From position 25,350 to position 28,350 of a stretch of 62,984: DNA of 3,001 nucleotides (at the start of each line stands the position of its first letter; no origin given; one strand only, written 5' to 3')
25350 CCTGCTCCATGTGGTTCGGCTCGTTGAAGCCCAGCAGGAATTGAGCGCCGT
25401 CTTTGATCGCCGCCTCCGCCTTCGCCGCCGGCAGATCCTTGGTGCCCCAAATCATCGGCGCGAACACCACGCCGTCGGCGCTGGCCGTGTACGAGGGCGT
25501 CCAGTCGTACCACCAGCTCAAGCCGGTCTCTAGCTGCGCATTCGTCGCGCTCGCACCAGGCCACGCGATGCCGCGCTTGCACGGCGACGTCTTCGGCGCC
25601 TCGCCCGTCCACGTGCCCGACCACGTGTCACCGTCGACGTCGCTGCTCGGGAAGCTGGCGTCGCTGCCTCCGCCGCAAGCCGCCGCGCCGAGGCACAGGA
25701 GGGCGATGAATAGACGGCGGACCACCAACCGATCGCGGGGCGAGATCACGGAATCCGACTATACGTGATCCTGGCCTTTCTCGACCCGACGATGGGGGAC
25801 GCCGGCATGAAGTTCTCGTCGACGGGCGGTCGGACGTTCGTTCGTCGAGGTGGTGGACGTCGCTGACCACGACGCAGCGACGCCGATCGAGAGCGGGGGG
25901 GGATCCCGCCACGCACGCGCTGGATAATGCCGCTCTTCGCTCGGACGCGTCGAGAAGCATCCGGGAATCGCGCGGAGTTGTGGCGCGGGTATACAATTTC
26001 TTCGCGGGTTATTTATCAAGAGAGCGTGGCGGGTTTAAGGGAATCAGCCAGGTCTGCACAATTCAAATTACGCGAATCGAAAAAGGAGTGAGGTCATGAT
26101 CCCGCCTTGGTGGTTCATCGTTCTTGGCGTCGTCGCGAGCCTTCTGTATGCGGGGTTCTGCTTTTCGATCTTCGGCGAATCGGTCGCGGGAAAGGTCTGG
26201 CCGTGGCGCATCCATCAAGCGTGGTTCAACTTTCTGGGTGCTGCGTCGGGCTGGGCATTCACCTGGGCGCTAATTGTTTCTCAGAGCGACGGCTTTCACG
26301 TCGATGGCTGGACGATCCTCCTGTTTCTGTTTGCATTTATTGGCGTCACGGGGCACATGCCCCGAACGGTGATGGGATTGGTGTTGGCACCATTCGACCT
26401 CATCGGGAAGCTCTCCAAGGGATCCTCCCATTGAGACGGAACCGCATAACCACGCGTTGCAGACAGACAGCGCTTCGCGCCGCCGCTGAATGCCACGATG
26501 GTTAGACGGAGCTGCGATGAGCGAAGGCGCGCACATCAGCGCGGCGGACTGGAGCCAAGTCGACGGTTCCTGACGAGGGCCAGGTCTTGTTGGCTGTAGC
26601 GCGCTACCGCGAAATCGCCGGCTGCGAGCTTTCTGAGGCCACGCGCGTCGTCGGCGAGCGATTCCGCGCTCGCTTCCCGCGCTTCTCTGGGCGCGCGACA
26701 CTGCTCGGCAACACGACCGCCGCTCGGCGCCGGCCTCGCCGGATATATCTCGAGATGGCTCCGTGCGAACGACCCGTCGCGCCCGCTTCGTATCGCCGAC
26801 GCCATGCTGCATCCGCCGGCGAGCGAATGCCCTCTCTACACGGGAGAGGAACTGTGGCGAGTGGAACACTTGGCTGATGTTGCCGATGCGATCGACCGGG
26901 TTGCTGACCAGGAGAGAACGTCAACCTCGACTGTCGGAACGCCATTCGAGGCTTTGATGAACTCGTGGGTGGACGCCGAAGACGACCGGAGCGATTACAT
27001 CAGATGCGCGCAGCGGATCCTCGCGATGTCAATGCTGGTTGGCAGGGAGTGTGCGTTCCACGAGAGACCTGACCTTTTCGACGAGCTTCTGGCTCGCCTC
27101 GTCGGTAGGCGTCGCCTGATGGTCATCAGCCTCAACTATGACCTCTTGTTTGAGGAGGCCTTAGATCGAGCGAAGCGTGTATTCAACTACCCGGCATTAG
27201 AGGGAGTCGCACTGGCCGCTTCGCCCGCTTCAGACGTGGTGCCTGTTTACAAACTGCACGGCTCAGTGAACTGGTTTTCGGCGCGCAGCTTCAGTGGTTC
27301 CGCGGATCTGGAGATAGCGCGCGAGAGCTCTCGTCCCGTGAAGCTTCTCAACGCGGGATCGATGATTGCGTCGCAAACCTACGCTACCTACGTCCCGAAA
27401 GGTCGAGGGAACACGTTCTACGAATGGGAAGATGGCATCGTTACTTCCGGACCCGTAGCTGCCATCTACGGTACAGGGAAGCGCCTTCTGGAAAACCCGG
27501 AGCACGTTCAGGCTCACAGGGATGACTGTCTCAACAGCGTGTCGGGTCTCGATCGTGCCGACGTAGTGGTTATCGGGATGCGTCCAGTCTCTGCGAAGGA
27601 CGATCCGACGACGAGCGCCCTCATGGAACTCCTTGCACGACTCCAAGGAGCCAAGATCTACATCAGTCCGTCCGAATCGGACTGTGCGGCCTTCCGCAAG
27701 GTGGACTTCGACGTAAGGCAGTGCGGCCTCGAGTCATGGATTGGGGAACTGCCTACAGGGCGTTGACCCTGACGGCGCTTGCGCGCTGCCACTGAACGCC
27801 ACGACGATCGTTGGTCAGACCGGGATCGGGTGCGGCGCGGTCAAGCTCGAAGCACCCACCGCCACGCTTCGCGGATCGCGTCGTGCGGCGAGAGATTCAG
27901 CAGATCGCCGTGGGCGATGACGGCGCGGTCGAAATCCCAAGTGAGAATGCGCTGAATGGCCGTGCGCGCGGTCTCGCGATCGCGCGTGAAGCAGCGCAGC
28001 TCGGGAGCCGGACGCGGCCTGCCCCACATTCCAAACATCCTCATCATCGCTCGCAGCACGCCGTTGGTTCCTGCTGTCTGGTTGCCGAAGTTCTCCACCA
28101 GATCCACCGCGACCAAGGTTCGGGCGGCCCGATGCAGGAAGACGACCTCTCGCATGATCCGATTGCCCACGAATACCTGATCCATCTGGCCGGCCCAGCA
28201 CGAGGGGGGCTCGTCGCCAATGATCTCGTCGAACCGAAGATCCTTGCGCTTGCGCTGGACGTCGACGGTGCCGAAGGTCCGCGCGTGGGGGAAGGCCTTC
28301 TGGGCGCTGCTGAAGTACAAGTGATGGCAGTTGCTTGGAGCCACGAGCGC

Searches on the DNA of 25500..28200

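Call 60: search_rna_families(source=window, start=25500, end=28200, threshold=evalue, max_evalue=1)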
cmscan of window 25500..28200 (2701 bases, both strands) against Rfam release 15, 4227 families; matches with E-value up to 1: 0.
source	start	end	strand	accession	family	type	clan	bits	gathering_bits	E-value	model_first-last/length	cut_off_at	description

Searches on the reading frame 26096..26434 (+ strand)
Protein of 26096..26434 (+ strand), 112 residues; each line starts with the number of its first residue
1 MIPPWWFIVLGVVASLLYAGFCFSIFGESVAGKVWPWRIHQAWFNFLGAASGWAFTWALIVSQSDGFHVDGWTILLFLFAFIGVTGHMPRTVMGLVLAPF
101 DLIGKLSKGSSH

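Call 3: search_protein_families(library=pfam, proteins=[window:26096-26434:+], max_evalue=1)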
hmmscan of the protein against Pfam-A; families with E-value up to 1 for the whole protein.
window:26096-26434:+ (112 aa): 0 families

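Call 4: search_protein_families(library=padloc, proteins=[window:26096-26434:+], max_evalue=1)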
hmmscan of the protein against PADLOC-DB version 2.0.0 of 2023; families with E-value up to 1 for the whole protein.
window:26096-26434:+ (112 aa): 0 families

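Call 5: search_protein_families(library=ncbifam, proteins=[window:26096-26434:+], max_evalue=1)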
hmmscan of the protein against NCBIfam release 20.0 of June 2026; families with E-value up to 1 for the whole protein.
window:26096-26434:+ (112 aa): 0 families

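Call 9: find_homologous_proteins(query=window:26096-26434:+, max_evalue=0.01)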
Query window:26096-26434:+ (112 aa): 1 proteins with E <= 0.01 among 9 candidates.
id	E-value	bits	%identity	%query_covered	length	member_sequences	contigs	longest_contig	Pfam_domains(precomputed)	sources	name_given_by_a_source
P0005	1.5e-68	247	99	100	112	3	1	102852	-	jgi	jgi:hypothetical protein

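Call 16: find_encoding_contigs(protein=P0005, flank=10000)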
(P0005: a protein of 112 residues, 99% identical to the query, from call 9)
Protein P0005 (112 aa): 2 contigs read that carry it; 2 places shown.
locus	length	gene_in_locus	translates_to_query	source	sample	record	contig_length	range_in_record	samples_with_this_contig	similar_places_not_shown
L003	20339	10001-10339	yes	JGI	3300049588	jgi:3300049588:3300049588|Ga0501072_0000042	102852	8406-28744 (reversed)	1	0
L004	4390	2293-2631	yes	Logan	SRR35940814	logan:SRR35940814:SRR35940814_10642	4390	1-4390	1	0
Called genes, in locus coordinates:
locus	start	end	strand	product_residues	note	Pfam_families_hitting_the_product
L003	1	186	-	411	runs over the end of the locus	PF00162:PGK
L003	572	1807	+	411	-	PF00406:ADK, PF13207:AAA_17 (weak)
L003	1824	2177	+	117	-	PF12973:Cupin_7, PF07883:Cupin_2 (weak)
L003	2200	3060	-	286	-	PF00254:FKBP_C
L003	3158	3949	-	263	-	-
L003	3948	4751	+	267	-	-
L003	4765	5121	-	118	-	PF00462:Glutaredoxin, PF03960:ArsC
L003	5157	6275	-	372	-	-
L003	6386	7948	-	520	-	PF13084:DUF3943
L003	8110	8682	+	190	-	-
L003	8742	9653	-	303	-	PF11790:Glyco_hydro_cc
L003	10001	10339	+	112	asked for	-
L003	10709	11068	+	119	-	-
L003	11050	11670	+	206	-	-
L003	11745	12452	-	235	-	PF14234:DUF4336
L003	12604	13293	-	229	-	-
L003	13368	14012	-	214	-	PF00702:Hydrolase, PF12710:HAD (weak), PF13419:HAD_2, PF13242:Hydrolase_like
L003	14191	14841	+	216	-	-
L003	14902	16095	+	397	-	PF09982:LpxR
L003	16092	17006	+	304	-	-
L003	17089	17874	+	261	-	PF01925:TauE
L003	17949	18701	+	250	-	-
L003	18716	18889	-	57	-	-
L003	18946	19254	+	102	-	PF00216:Bac_DNA_binding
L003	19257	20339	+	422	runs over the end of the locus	PF06723:MreB_Mbl (faint), PF00012:HSP70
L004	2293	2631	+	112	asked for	-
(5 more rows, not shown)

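Call 59: search_protein_families(library=phrogs, proteins=[window:26096-26434:+], max_evalue=0.1)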
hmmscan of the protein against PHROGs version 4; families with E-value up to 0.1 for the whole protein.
window:26096-26434:+ (112 aa): 0 families

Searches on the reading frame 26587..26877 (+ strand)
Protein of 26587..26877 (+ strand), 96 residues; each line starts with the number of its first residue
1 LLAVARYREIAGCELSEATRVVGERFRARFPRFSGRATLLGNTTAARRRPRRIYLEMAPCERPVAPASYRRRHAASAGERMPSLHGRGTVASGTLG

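Call 33: search_protein_families(library=pfam, proteins=[window:26587-26877:+], max_evalue=1)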
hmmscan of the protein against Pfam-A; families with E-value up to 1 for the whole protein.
window:26587-26877:+ (96 aa): 0 families
